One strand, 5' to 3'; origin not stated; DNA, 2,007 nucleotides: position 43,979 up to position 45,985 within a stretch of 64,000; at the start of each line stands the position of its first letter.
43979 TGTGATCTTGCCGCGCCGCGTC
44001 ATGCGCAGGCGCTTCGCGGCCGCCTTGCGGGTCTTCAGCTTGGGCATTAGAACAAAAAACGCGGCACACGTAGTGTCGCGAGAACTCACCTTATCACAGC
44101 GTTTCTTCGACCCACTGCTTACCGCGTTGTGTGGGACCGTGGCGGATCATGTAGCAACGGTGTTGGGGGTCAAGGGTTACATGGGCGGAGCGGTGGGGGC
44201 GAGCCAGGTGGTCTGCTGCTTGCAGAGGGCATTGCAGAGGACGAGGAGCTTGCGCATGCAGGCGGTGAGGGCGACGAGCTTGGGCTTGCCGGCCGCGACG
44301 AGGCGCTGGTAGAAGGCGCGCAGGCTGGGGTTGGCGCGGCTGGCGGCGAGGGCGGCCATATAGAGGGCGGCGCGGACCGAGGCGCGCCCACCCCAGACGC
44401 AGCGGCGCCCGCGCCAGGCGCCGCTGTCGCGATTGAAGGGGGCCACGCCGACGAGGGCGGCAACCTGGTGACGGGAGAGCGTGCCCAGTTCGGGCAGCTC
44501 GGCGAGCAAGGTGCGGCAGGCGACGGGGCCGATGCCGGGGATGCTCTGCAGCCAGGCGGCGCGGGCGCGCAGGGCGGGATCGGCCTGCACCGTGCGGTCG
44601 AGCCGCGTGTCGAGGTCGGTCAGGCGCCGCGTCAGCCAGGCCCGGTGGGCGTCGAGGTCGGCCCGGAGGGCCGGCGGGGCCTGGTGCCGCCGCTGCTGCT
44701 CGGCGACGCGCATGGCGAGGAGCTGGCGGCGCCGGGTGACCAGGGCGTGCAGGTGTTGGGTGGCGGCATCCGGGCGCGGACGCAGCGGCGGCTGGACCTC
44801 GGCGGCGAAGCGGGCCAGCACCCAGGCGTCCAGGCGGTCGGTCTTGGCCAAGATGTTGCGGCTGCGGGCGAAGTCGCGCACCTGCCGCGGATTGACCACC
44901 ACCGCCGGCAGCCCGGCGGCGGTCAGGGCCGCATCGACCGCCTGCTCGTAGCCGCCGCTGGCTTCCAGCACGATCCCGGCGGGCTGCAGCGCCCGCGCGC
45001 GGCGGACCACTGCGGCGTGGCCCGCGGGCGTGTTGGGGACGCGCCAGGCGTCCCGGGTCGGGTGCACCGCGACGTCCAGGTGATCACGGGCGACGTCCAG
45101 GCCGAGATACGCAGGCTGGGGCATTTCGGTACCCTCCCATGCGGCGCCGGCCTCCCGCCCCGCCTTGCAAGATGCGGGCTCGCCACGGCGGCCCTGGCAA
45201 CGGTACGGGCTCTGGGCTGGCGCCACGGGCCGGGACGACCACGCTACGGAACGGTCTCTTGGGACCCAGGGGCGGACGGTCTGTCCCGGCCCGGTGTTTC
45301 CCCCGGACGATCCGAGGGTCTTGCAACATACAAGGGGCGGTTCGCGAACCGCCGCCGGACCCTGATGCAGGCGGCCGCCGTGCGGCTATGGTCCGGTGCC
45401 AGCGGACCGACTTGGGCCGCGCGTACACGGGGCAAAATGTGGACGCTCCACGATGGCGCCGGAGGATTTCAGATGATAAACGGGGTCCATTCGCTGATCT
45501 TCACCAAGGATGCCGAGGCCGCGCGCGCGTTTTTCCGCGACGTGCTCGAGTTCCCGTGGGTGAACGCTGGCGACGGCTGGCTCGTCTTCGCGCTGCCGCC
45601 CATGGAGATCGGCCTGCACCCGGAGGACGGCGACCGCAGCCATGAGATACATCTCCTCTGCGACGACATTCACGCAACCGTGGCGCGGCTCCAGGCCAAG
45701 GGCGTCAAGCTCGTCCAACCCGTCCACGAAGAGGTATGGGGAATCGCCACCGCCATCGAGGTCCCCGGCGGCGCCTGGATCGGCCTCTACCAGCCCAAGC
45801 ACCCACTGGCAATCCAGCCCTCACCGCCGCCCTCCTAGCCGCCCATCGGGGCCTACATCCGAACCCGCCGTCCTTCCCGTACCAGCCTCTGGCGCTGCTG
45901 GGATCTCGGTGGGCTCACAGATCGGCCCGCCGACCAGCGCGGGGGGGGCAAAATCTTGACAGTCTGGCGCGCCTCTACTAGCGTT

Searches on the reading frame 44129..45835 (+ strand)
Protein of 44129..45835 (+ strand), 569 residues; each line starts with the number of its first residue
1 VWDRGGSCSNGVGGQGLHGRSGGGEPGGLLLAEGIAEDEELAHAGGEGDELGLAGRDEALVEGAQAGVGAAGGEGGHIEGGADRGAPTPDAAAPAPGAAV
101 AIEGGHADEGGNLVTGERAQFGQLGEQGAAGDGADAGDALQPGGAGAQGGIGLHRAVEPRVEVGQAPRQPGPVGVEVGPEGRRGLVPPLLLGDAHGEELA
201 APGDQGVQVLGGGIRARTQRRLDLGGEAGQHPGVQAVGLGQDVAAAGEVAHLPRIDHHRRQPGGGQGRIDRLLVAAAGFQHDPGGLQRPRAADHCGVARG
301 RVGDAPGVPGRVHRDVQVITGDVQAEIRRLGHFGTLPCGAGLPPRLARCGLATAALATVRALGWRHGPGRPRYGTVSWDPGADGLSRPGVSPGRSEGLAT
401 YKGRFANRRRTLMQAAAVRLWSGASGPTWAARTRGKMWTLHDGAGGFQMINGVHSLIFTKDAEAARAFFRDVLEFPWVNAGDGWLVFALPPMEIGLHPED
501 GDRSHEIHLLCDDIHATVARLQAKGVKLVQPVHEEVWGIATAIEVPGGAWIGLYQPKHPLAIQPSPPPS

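Call 70: search_protein_families(library=pfam, proteins=[window:44129-45835:+], max_evalue=0.0001)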
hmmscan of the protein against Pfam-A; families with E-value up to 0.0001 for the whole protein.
window:44129-45835:+ (569 aa): 1 family
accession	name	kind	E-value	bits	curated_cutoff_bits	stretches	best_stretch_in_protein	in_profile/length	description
PF00903.31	Glyoxalase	-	4.2e-07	30.8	20.6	1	454-551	4-119/121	Glyoxalase/Bleomycin resistance protein/Dioxygenase superfamily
